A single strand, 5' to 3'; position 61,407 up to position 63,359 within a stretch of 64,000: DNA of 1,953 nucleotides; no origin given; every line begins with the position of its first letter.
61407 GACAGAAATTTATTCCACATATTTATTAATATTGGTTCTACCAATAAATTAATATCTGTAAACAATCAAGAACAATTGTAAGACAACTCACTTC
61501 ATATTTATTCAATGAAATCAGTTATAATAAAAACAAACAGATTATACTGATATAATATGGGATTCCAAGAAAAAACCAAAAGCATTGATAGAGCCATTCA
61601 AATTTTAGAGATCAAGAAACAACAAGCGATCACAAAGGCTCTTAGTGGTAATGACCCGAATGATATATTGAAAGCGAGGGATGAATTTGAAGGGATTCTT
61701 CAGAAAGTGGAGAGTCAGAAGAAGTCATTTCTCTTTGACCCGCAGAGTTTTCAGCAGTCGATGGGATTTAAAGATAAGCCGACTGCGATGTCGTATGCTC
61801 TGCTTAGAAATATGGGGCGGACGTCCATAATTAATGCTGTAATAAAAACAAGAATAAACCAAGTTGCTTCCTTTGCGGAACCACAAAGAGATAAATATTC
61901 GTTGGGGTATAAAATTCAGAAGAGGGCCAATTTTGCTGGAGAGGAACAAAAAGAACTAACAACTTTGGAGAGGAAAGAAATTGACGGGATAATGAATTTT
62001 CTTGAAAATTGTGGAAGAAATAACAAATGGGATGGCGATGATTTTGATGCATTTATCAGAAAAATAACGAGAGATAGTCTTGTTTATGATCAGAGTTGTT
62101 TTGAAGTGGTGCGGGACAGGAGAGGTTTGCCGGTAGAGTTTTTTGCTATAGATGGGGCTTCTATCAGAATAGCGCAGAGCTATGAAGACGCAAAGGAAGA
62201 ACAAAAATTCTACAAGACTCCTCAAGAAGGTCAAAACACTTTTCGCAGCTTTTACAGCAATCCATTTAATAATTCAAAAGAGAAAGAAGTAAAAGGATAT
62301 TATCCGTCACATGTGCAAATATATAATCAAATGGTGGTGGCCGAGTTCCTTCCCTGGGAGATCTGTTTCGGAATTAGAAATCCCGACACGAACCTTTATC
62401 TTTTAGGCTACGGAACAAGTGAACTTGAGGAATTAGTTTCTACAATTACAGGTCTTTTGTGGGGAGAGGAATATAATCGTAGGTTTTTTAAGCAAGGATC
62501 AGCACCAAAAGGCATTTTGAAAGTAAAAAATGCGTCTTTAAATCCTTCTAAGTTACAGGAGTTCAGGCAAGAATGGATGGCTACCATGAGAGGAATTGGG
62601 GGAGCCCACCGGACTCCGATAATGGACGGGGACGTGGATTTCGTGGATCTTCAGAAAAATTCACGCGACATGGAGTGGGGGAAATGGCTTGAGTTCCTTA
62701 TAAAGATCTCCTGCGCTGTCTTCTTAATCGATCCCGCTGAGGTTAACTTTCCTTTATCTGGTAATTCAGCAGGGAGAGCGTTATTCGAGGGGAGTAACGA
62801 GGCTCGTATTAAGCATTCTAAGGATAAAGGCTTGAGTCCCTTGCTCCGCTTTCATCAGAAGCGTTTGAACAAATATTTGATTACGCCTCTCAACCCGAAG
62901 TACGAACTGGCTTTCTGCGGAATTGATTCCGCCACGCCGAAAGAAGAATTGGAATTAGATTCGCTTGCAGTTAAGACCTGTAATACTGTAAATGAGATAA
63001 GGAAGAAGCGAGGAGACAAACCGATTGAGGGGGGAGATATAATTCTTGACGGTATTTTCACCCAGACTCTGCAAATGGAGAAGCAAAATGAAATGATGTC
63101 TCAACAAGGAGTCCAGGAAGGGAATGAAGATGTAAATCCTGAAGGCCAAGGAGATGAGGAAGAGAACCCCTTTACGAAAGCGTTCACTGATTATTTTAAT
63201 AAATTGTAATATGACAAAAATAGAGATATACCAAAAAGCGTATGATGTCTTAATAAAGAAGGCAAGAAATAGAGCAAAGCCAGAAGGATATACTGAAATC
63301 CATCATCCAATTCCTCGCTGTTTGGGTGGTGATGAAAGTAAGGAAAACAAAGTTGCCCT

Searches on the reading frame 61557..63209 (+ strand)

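Call 3: search_protein_families(library=pfam, proteins=[window:61557-63209:+], max_evalue=0.01)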
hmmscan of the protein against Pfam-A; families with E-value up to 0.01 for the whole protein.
window:61557-63209:+ (550 aa): 1 family
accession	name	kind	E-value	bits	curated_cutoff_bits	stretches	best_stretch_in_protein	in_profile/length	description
PF04860.17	Phage_portal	-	1.8e-23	83.7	39.1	1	165-485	53-320/321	Phage portal protein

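Call 4: search_protein_families(library=phrogs, proteins=[window:61557-63209:+], max_evalue=0.001)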
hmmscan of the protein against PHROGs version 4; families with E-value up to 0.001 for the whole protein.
window:61557-63209:+ (550 aa): 5 families
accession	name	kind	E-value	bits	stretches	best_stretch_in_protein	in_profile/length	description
phrog_12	-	head and packaging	4.4e-56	192.2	1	27-536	27-458/646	portal protein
phrog_15361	-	head and packaging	3.2e-39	135.9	1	64-355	63-325/328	portal protein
phrog_11117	-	head and packaging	4.9e-37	128.8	1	333-520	12-205/264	portal protein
phrog_2662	-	head and packaging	2.9e-31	109.8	1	162-530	117-447/717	portal protein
phrog_37955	-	head and packaging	2.6e-09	36.7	1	251-525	237-518/945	portal protein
